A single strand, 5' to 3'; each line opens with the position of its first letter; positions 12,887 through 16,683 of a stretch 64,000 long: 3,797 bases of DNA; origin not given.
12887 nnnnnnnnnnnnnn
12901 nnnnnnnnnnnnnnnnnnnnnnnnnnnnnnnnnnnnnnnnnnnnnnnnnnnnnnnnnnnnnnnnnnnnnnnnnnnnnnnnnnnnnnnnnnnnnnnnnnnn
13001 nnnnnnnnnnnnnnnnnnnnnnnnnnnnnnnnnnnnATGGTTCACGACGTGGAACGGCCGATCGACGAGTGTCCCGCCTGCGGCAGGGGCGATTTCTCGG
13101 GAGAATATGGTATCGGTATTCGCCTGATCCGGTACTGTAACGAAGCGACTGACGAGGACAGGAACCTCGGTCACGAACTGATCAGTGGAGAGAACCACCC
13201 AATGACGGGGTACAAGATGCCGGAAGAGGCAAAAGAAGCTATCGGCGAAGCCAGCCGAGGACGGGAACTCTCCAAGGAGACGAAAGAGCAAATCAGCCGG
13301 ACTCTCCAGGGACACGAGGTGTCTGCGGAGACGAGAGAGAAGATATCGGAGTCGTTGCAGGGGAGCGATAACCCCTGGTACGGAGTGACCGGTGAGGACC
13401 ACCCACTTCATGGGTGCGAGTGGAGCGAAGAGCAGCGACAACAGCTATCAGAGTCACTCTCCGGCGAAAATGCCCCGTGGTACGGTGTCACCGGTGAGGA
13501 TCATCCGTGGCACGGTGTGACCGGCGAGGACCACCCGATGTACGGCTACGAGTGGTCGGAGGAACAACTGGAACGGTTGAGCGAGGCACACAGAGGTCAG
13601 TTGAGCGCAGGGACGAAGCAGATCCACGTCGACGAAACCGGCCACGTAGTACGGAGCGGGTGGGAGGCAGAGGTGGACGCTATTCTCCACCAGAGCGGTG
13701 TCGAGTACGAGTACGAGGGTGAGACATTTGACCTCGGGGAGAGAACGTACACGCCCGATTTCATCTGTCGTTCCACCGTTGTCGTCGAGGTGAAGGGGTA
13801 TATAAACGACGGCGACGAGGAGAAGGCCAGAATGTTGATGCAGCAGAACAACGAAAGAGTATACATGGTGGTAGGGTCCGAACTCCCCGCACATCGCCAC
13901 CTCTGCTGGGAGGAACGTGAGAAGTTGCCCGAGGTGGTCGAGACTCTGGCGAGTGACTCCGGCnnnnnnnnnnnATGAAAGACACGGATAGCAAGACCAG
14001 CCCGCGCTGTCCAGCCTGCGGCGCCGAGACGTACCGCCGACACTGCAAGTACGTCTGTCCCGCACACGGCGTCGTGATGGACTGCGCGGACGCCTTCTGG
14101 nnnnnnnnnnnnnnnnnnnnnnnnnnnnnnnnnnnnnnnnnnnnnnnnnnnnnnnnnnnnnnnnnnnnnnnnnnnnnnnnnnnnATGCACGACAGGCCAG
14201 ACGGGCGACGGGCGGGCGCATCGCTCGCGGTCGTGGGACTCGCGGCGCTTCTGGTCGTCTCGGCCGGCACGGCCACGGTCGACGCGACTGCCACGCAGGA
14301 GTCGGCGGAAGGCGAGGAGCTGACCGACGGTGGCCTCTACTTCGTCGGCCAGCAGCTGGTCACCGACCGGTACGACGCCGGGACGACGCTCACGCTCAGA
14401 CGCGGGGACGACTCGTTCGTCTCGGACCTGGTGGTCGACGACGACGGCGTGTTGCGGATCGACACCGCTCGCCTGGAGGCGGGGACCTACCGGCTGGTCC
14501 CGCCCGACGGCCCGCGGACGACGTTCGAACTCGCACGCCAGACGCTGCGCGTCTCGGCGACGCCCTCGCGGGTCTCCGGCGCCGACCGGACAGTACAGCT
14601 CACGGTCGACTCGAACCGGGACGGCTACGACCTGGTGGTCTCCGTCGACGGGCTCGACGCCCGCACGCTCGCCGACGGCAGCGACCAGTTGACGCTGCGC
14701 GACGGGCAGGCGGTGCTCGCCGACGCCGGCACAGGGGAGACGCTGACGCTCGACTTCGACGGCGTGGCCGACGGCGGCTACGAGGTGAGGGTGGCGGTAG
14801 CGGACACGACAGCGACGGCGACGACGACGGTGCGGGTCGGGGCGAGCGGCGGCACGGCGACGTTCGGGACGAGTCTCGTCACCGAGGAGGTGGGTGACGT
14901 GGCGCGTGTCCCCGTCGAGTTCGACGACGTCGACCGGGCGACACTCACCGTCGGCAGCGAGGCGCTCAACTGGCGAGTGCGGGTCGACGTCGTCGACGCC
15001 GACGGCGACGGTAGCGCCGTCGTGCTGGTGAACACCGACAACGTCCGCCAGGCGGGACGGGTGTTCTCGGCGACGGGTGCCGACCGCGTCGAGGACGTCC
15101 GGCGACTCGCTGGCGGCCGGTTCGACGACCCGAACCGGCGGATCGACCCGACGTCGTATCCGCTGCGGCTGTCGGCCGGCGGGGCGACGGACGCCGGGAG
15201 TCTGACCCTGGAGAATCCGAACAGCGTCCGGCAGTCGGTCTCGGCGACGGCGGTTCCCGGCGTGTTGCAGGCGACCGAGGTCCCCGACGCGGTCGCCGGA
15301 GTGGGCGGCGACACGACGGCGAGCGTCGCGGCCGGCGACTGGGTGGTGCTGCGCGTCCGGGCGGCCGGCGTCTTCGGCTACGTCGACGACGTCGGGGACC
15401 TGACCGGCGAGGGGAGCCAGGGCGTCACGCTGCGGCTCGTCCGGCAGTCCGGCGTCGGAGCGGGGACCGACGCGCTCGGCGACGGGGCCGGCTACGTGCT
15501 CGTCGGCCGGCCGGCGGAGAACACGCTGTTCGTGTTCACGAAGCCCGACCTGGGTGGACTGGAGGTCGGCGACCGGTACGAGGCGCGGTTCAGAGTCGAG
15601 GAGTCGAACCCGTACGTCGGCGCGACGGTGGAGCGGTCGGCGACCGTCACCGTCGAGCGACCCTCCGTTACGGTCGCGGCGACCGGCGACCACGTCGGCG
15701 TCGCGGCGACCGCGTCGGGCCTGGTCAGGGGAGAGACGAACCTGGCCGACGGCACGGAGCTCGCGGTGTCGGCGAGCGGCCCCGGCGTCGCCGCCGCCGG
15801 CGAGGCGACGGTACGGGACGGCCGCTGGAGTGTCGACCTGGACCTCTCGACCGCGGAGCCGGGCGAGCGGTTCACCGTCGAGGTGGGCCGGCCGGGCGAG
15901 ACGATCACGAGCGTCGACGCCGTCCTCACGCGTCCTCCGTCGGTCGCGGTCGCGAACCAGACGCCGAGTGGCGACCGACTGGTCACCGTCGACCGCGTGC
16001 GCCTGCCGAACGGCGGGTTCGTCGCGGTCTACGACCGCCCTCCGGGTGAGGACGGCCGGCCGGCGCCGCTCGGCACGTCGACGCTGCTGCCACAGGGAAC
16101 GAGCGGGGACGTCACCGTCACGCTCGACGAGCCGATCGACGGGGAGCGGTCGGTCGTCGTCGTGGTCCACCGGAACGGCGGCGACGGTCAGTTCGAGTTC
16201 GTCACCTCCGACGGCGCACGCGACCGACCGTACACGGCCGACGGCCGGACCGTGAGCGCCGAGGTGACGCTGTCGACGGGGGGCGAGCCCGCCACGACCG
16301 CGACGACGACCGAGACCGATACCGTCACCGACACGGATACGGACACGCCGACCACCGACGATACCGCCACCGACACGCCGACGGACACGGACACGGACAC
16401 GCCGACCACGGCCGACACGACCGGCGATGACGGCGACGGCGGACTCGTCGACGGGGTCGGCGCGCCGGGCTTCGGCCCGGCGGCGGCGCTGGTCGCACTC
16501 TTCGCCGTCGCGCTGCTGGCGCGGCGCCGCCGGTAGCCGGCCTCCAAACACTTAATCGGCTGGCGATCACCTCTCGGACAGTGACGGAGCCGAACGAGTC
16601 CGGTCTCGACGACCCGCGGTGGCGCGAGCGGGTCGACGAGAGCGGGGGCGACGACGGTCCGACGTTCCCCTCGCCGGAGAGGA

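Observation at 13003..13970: Low-GC island encoding a free-standing NUMOD3-repeat / PD-(D/E)XK nuclease directly after the intein-laden nrdJ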

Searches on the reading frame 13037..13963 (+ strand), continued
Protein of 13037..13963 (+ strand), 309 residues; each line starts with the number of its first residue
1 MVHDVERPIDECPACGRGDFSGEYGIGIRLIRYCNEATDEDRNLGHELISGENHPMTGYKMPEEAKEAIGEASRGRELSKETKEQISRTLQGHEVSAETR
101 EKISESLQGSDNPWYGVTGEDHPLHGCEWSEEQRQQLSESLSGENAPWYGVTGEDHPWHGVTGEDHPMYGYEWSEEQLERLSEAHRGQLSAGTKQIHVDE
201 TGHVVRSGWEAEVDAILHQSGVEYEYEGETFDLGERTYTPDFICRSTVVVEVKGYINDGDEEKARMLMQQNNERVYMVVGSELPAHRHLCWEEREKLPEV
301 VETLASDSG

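Call 48: fold_search(model_id=the predicted structure, library=pdb)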
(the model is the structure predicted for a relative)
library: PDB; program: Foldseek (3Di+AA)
matches with E <= 10: 278; with E <= 0.001: 0
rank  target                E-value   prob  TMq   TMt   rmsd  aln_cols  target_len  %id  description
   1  8gy8_A                8.7e-03  0.97  0.25  0.21   5.4       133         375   15  The structure of Bax1 from Pyrococcus furiosus (released 2023-09-27)
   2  1u02                  2.8e-02  0.30  0.13  0.17  14.0       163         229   15  Crystal structure of trehalose-6-phosphate phosphatase related protein (released 2004-07-20)
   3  2pfj_A                3.9e-02  0.80  0.15  0.34  19.2        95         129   26  Crystal Structure of T7 Endo I resolvase in complex with a Holliday Junction (released 2007-10-30)
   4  3r3p_B                6.4e-02  0.91  0.20  0.55   5.2       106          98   12  Homing Endonuclease I-Bth0305I Catalytic Domain (released 2011-10-05)
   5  9nl2_A                7.3e-02  0.14  0.19  0.07  19.5       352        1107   14  Structure of R2 retrotransposon protein from Platysternon megacephalum initiating target-primed reverse transcription (released 2025-06-18)
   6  9nl3_A                7.7e-02  0.11  0.17  0.06  21.9       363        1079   13  Structure of R2 retrotransposon protein from Taeniopygia guttata initiating target-primed reverse transcription (released 2025-06-18)
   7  1m0d_A                9.3e-02  0.60  0.15  0.34  20.6       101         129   27  Crystal Structure of Bacteriophage T7 Endonuclease I with a Wild-Type Active Site and Bound Manganese Ions (released 2002-07-10)
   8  2pfj_B                1.1e-01  0.60  0.15  0.34  19.2        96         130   27  Crystal Structure of T7 Endo I resolvase in complex with a Holliday Junction (released 2007-10-30)
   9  9dou_A                1.2e-01  0.13  0.19  0.08  18.7       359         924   12  Taeniopygia guttata R2 retrotransposon (R2Tg) initiating target-primed reverse transcription (released 2025-05-21)
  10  3syy                  1.3e-01  0.38  0.18  0.27  14.2       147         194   13  Crystal Structure of an alkaline exonuclease (LHK-Exo) from Laribacter hongkongensis (released 2012-02-15)
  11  3cae_A                1.4e-01  0.63  0.15  0.33  25.0        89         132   27  Structure of NNQQNY as an insert in T7 endonuclease I (released 2008-07-22)
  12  1avq_C                1.5e-01  0.16  0.17  0.22  15.6       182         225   14  TOROIDAL STRUCTURE OF LAMBDA EXONUCLEASE DETERMINED AT 2.4 ANGSTROMS (released 1998-03-18)
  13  1fzr_A                1.6e-01  0.51  0.15  0.34  20.1        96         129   27  CRYSTAL STRUCTURE OF BACTERIOPHAGE T7 ENDONUCLEASE I (released 2001-01-17)
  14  9bf1_A                2.1e-01  0.60  0.18  0.05   4.2        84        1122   15  Structure of apo-state V. cholerae DdmD (released 2024-08-21)
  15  2inb                  2.2e-01  0.75  0.19  0.41   4.1        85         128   15  Crystal structure of an XisH family protein (ZP_00107633.1) from Nostoc punctiforme PCC 73102 at 1.60 A resolution (released 2006-10-24)
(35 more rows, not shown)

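Call 74: find_encoding_contigs(protein=P0002, flank=1500, max_places=2)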
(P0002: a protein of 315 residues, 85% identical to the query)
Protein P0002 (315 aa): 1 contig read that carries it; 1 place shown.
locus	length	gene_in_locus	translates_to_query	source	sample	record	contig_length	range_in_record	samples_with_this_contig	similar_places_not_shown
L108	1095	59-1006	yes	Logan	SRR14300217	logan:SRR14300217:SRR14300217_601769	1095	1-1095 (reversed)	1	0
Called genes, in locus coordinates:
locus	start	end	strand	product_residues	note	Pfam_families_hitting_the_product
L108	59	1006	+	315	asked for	PF07460:NUMOD3 (weak), PF05367:Phage_endo_I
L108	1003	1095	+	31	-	?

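Call 75: find_encoding_contigs(protein=P0007, flank=1500, max_places=2)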
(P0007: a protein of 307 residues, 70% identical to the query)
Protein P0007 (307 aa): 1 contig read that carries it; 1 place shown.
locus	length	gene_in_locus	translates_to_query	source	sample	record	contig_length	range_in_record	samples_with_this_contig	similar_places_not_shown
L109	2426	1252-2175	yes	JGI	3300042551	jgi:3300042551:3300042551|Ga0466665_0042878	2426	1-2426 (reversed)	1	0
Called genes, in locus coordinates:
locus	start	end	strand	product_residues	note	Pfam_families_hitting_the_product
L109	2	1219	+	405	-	?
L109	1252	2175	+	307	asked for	PF07460:NUMOD3, PF05367:Phage_endo_I (weak)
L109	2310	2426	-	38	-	?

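Call 76: find_encoding_contigs(protein=P0005, flank=1500, max_places=2)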
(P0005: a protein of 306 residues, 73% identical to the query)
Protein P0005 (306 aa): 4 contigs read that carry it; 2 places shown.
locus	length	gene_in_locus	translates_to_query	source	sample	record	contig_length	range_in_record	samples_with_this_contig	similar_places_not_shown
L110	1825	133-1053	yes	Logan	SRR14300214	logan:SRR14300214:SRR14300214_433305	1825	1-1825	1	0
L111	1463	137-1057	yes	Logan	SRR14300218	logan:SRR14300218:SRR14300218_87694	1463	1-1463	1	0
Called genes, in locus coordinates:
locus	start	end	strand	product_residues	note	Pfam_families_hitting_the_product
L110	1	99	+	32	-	?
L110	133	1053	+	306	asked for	PF07460:NUMOD3, PF05367:Phage_endo_I (weak)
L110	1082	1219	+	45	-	PF28087:HVO_2523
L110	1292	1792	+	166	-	PF19148:DUF5830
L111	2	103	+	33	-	?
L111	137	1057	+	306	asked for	PF07460:NUMOD3, PF05367:Phage_endo_I (weak)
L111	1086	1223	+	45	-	PF28087:HVO_2523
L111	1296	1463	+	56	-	?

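Call 77: find_encoding_contigs(protein=P0003, flank=1500, max_places=2)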
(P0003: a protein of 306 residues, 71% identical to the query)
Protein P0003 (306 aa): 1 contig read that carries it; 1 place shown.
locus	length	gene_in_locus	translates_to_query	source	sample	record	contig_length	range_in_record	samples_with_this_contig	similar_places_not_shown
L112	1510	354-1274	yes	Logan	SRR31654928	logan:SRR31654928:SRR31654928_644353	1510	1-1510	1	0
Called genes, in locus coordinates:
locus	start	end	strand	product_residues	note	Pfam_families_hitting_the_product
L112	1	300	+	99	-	?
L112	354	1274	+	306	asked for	PF07460:NUMOD3, PF05367:Phage_endo_I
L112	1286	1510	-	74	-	?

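Call 78: find_encoding_contigs(protein=P0011, flank=1500, max_places=2)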
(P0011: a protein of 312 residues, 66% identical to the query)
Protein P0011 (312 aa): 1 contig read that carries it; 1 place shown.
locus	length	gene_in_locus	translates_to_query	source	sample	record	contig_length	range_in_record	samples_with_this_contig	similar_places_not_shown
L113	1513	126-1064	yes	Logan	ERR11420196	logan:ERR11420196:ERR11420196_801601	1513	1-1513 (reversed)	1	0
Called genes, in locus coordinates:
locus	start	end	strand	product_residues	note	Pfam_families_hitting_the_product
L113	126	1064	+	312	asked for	PF07460:NUMOD3 (weak), PF05367:Phage_endo_I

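Call 82: search_protein_families(library=padloc, proteins=[window:13037-13963:+], max_evalue=0.01)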
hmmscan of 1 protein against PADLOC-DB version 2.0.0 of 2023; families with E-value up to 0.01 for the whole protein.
window:13037-13963:+ (309 aa): 4 families
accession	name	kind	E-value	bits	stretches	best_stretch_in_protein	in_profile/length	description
PDLC05065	PDC-S68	-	1.9e-06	24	1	193-255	1096-1161/1221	-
PDLC03701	HEase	-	0.00094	17.1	0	162-201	195-234/271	homing endonuclease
PDLC05067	PDC-S69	-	0.0054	14.4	0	195-269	179-252/289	-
PDLC03675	HEase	-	0.0095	13.8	0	49-113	93-155/221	homing endonuclease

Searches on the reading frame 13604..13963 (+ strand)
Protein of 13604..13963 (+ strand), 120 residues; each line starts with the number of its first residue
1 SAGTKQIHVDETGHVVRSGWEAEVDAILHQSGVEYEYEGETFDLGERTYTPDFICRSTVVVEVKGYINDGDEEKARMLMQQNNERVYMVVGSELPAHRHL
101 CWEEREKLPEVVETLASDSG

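Call 66: search_protein_representatives(protein=window:13604-13963:+)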
Query: 120 residues. Proteins with E-value up to 0.001 (for the whole library): 1020; up to 1e-10: 157; up to 1e-30: 0. The best 150 are listed.
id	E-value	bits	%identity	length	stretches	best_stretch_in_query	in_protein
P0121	1.2e-28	115.6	54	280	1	3-114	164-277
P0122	6.7e-28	113.3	55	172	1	9-115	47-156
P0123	1.7e-27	112.0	53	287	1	3-108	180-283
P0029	1.4e-26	109.0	54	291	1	6-108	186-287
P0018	2.1e-26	108.4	52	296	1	8-113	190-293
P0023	7.3e-26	106.7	52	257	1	7-112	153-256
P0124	4.2e-25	104.3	40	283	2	8-108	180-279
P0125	8.1e-25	103.3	50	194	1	6-111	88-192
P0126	9.5e-25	103.1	53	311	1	8-112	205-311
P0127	1.6e-24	102.3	46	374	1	8-114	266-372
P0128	2.1e-24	102.0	47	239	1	5-111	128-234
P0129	6.4e-24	100.5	45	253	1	5-113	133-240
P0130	8.4e-24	100.1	47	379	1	6-109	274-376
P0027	1.0e-23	99.8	53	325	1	7-110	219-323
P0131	2.0e-23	98.8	50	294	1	8-113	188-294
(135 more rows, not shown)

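Call 68: search_protein_families(library=pfam, alignment_id=A6, max_evalue=0.001)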
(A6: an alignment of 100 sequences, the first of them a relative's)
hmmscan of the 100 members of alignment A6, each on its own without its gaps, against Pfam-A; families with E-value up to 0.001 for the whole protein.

A. member 1, P0121 (280 aa): 1 family
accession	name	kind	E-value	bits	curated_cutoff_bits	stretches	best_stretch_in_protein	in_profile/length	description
PF05367.17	Phage_endo_I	-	3e-06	27.4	29.1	1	173-228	11-70/149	Phage endonuclease I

B. families by the number of members that match (of 100 scanned): 108 families (the first 25 are shown)
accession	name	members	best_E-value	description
PF05367.17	Phage_endo_I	45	5.5e-09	Phage endonuclease I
PF07460.16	NUMOD3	41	8.2e-46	NUMOD3 motif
PF13518.12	HTH_28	14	3.9e-20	Helix-turn-helix domain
PF13384.12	HTH_23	13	5.1e-31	Homeodomain-like domain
PF08281.18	Sigma70_r4_2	13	1.8e-25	Sigma-70, region 4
PF08822.17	DUF1804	13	3.4e-24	Protein of unknown function (DUF1804)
PF04545.22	Sigma70_r4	12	9e-25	Sigma-70, region 4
PF12728.13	HTH_17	12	6.7e-22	Helix-turn-helix domain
PF13542.12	HTH_Tnp_ISL3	12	7.8e-21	Helix-turn-helix domain of transposase family ISL3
PF13936.12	HTH_38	11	5.4e-17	Helix-turn-helix domain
PF04967.18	HTH_10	11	2.2e-14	HTH DNA binding domain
PF08279.18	HTH_11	10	1.9e-18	HTH domain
PF06056.18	Terminase_5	10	3.9e-17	Putative ATPase subunit of terminase (gpP-like)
PF00196.25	GerE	10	4.9e-17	Bacterial regulatory proteins, luxR family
PF10668.15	Phage_terminase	10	9.6e-17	Phage terminase small subunit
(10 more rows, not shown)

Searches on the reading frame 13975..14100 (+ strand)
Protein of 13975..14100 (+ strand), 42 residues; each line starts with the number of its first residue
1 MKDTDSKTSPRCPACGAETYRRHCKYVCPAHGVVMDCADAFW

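Call 49: search_protein_families(library=pfam, proteins=[window:13975-14100:+], max_evalue=0.01)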
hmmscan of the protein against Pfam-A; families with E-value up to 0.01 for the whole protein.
window:13975-14100:+ (42 aa): 2 families
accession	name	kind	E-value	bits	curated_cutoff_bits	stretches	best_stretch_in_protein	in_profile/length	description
PF07282.18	Cas12f1-like_TNB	-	0.002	18.7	26.3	1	6-36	25-51/60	Cas12f1-like, TNB domain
PF08274.17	Zn_Ribbon_YjdM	-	0.003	18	30.8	1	9-29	2-23/30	PhnA Zinc-Ribbon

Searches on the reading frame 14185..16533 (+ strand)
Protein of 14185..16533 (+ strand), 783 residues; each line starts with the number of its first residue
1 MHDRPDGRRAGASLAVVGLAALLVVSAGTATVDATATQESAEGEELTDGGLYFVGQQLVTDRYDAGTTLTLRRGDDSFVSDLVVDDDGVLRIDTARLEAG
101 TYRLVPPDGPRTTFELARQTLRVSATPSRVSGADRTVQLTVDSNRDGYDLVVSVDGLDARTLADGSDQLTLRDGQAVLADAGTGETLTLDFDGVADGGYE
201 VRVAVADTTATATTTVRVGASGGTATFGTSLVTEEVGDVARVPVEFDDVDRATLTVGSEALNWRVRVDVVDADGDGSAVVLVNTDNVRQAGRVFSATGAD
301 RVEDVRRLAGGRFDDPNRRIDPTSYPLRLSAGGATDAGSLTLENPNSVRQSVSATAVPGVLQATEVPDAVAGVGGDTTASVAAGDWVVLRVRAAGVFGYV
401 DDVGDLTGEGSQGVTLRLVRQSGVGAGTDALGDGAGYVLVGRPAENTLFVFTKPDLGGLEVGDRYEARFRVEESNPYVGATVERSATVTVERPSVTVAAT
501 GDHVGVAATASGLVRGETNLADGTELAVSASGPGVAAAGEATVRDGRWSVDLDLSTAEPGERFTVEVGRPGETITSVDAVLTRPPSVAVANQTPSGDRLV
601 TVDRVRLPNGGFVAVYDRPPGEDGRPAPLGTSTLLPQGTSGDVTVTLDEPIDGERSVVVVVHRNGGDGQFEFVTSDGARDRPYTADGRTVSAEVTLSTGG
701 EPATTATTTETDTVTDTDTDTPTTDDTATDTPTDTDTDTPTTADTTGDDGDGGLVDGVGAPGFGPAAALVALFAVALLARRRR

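Call 49: search_protein_families(library=pfam, proteins=[window:14185-16533:+], max_evalue=0.01)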
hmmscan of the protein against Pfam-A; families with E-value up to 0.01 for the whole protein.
window:14185-16533:+ (783 aa): 3 families
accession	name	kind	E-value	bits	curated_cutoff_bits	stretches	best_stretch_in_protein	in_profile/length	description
PF23951.1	DUF7282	-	4.7e-28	98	27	1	585-695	1-110/112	Domain of unknown function (DUF7282)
PF25162.1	DUF7827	-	1.4e-14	54.7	27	1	220-306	4-93/120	Domain of unknown function (DUF7827)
PF18204.6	PGF-CTERM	-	5.5e-05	23.4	18.8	1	761-782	2-23/23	PGF-CTERM motif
